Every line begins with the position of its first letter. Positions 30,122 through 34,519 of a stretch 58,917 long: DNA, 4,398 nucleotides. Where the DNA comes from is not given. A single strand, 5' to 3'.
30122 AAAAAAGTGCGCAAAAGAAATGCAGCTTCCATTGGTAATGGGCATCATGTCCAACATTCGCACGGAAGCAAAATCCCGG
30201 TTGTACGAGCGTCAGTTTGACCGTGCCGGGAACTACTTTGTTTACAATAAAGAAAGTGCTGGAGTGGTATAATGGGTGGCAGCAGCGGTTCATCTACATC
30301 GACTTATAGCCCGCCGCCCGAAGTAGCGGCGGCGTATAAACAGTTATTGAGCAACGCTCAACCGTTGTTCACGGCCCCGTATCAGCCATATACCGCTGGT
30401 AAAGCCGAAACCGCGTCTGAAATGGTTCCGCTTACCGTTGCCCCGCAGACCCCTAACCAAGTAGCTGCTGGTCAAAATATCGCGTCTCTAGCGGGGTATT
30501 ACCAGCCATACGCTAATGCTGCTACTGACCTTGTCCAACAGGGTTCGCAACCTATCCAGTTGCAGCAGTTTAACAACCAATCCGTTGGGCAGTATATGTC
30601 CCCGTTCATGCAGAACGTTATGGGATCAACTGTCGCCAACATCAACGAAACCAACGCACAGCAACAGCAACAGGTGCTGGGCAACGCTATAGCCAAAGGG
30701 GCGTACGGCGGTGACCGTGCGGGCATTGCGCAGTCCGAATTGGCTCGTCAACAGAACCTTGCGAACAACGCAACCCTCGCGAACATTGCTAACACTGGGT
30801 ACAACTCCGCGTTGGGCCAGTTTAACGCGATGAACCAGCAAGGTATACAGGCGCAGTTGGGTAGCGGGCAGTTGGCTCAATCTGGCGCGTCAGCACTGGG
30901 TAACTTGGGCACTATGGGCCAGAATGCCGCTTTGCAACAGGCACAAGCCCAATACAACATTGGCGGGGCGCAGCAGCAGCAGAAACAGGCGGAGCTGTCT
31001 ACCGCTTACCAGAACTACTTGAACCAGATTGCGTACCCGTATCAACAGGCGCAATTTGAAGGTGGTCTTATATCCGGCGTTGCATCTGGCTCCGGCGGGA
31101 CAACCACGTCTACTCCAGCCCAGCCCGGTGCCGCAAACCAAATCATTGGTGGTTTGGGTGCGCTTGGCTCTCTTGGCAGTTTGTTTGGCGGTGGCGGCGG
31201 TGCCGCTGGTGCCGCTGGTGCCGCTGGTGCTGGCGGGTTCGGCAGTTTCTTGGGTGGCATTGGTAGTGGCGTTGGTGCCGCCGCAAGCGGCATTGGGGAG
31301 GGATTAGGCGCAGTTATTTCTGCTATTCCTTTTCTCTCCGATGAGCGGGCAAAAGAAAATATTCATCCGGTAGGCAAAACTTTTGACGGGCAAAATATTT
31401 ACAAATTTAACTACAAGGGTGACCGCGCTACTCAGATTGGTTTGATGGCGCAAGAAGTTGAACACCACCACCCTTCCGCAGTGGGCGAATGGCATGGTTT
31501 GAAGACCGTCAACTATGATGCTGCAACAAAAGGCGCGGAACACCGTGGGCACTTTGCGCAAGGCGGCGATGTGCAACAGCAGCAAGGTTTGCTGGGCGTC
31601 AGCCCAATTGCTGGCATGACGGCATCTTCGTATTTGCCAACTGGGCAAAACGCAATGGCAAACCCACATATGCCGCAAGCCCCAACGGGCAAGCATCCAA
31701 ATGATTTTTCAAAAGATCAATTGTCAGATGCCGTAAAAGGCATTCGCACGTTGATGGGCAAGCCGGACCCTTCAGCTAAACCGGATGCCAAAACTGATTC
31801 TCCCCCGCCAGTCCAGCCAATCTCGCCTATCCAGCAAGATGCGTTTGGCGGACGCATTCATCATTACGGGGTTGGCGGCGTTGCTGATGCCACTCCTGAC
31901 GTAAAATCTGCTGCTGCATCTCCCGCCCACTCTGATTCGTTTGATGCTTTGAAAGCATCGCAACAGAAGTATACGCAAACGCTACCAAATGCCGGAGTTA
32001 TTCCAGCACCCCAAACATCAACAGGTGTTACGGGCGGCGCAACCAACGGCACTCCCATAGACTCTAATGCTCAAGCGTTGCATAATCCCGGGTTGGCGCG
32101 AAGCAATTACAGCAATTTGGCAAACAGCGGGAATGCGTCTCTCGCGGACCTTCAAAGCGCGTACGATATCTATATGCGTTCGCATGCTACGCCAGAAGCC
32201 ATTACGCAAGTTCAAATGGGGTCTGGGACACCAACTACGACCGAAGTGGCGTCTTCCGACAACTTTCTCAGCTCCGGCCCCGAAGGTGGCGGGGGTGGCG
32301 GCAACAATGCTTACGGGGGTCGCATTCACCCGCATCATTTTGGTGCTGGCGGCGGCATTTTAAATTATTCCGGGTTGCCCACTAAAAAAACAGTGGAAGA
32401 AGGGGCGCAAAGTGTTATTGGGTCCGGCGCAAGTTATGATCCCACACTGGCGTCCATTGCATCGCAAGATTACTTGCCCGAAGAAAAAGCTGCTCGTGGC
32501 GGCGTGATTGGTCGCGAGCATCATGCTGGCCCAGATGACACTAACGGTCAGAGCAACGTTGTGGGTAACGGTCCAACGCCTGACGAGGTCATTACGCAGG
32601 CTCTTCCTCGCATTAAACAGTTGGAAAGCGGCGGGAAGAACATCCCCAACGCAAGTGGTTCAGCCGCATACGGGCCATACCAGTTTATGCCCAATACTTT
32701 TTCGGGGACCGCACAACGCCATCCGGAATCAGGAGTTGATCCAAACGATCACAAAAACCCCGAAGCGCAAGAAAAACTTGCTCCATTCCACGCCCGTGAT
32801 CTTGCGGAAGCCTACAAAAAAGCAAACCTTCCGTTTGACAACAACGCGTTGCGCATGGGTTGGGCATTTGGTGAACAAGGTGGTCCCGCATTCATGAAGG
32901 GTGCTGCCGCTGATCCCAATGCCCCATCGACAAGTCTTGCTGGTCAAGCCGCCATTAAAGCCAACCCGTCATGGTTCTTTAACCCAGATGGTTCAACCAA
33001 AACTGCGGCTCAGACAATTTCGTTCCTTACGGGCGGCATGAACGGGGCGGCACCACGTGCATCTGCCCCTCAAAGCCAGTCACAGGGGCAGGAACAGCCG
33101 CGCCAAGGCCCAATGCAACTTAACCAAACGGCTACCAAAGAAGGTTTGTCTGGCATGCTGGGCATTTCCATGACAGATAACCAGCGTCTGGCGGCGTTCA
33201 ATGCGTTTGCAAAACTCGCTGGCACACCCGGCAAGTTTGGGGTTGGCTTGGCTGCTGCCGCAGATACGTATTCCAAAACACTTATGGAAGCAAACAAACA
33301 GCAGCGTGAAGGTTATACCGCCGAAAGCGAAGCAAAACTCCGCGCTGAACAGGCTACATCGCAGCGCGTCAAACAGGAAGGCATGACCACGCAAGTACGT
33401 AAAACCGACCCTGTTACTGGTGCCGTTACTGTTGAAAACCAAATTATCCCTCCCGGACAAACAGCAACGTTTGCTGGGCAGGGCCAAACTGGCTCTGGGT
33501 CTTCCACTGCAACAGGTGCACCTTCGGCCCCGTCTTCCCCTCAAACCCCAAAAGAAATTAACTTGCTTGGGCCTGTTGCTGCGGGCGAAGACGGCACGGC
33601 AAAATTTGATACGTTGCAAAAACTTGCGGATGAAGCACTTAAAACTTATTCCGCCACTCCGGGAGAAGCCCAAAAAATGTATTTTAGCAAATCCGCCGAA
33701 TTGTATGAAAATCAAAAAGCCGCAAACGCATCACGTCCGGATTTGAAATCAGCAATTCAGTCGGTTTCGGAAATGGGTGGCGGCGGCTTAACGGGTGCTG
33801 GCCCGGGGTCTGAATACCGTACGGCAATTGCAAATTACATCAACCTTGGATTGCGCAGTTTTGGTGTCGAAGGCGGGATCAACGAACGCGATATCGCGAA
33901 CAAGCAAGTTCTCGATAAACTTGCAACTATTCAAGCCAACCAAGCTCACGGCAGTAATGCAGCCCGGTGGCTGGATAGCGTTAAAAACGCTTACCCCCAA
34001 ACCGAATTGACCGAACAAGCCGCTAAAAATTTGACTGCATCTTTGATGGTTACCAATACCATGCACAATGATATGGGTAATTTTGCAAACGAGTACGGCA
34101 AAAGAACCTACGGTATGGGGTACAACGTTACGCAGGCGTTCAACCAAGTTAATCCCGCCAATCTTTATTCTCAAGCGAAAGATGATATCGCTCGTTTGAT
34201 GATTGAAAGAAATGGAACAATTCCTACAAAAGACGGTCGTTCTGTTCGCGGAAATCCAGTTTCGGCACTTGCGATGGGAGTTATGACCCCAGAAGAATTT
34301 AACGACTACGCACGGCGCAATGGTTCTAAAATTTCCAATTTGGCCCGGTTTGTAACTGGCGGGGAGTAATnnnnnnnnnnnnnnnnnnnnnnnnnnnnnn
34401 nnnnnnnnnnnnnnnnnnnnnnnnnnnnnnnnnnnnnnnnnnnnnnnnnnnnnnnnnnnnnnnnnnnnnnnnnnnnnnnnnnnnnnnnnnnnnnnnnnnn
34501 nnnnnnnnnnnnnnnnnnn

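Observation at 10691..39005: Short basic x-GG-(R/K/A)-(V/I/A)-H motif scattered about 18 times over five virion-module proteins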

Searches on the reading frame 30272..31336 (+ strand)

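Call 91: search_protein_families(library=pfam, proteins=[window:30272-31336:+], max_evalue=1)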
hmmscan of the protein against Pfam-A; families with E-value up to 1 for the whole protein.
window:30272-31336:+ (355 aa): 1 family
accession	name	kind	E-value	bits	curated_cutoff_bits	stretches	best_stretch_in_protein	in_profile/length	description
PF21078.2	GDH_HM3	-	0.37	11.4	24.6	1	233-266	13-46/66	Glutamate dehydrogenase, helical motif 3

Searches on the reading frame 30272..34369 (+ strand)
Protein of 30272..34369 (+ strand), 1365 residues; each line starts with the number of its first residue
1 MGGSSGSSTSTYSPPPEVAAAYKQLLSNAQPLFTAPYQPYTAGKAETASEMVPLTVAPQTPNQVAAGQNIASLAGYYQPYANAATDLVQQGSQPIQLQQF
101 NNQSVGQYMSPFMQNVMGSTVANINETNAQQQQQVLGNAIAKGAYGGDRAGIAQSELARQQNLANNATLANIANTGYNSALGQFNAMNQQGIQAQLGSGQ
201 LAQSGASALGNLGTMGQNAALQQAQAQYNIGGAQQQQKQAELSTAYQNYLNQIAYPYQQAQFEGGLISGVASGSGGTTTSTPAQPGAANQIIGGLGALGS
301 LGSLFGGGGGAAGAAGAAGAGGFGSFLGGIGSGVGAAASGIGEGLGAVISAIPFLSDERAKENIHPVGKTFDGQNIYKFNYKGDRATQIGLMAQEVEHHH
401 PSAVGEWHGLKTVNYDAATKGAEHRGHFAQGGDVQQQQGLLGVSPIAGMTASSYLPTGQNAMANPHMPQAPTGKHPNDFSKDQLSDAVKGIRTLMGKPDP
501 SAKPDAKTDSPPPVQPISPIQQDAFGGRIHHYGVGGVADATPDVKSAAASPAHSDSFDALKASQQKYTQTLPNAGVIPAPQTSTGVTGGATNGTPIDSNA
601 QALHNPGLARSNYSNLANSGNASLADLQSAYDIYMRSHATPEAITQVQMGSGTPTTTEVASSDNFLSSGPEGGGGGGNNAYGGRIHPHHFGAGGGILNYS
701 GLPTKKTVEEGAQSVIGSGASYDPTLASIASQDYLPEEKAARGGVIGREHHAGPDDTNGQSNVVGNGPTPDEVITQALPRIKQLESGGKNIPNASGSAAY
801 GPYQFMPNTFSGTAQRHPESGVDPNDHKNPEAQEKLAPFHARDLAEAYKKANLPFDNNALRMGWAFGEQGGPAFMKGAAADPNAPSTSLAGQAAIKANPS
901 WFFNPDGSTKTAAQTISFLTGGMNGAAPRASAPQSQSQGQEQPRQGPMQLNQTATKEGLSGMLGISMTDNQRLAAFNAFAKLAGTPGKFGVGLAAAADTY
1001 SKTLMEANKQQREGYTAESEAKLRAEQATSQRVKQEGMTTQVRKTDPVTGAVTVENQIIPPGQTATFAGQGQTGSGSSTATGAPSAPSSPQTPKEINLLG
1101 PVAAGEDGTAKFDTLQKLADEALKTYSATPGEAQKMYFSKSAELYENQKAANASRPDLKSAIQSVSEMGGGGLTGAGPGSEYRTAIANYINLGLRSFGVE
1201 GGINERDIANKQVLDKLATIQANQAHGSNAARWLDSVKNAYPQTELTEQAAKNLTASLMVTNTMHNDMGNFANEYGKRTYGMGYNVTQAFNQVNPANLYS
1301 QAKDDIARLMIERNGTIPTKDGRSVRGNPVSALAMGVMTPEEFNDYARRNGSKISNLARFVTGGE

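Call 5: search_protein_families(library=pfam, proteins=[window:30272-34369:+], max_evalue=0.01)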
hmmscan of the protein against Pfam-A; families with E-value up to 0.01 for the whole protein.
window:30272-34369:+ (1365 aa): 1 family
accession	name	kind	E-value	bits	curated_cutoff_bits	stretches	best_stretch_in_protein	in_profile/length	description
PF13884.11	Peptidase_S74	-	1.6e-07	31.9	22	1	356-404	1-57/58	Chaperone of endosialidase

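Call 11: search_protein_families(library=phrogs, proteins=[window:30272-34369:+], max_evalue=0.001)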
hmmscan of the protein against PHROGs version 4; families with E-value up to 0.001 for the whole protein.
window:30272-34369:+ (1365 aa): 3 families
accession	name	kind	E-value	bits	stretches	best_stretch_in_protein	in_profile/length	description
phrog_6121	-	head and packaging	4.5e-21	76.8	1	337-422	307-391/392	virion structural protein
phrog_4287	-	DNA, RNA and nucleotide metabolism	1.8e-20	74.5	2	1-309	4-320/392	DNA ejection protein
phrog_28992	-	unknown function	5.4e-05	23.5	1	355-417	248-313/343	-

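Call 16: find_related_loci(query=window:30272-34369:+, collection=viral_contigs, flank=7000)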
Query window:30272-34369:+ (1365 aa) in viral_contigs; peptide patterns used: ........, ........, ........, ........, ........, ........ (x = any residue, [..] = any of these).
32 stretches matched a pattern; 27 encode a relative of the query (tblastn E <= 1e-3); 27 distinct loci.
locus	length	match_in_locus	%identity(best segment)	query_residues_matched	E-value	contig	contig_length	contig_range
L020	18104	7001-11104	85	14-1365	0e+0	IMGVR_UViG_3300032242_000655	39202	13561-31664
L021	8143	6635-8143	87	1-506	0e+0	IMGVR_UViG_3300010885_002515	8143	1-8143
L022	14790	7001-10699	44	11-1363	8e-180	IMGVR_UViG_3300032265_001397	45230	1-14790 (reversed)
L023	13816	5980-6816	95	14-292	9e-136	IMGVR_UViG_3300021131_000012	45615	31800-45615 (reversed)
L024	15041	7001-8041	43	11-432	8e-76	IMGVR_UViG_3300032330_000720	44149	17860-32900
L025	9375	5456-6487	43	12-432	1e-72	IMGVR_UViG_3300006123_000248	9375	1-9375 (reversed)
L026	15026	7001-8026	43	14-432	4e-72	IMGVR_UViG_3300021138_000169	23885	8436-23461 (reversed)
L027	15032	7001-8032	43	12-432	1e-72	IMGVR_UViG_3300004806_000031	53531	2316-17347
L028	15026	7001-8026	41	14-432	2e-63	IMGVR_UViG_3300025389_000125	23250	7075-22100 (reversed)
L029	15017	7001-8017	40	18-432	1e-59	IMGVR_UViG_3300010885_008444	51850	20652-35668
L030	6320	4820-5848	39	14-432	9e-59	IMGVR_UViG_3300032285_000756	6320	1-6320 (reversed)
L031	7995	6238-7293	40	5-432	5e-51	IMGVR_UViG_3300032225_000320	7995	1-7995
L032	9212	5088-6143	38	5-432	1e-46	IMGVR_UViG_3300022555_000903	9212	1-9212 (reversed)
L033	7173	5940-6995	38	5-432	2e-46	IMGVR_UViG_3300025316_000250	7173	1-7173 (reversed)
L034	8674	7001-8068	38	1-432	7e-43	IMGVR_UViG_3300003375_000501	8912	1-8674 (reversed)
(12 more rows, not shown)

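Call 95: search_protein_families(library=ncbifam, proteins=[window:30272-34369:+], max_evalue=0.01)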
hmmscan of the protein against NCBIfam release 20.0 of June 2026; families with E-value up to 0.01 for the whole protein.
window:30272-34369:+ (1365 aa): 0 families

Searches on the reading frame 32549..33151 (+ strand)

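Call 91: search_protein_families(library=pfam, proteins=[window:32549-33151:+], max_evalue=1)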
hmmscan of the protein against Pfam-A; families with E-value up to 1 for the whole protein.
window:32549-33151:+ (201 aa): 1 family
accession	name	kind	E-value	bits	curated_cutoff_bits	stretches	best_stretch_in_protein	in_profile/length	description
PF01464.25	SLT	-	0.0012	18.8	21.3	1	20-77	18-71/117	Transglycosylase SLT domain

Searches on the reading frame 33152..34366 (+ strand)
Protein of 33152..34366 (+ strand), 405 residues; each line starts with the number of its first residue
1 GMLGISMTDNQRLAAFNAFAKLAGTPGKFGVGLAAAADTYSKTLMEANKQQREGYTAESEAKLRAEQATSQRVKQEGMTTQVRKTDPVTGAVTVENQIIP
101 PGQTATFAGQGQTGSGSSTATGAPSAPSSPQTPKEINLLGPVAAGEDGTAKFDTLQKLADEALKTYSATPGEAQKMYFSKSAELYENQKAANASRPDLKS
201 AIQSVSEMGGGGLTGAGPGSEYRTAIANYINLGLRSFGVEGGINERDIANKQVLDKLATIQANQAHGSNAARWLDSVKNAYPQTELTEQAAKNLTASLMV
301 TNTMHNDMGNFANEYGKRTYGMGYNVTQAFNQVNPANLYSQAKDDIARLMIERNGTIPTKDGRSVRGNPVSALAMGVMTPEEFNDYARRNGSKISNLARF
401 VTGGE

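Call 91: search_protein_families(library=pfam, proteins=[window:33152-34366:+], max_evalue=1)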
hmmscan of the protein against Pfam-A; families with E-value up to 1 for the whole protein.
window:33152-34366:+ (405 aa): 2 families
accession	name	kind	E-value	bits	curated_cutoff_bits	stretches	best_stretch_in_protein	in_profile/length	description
PF10956.13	DUF2756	-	0.06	14.2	21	1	47-116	23-88/105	Protein of unknown function (DUF2756)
PF00553.25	CBM_2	-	0.078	13.8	24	1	60-121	31-92/101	Cellulose binding domain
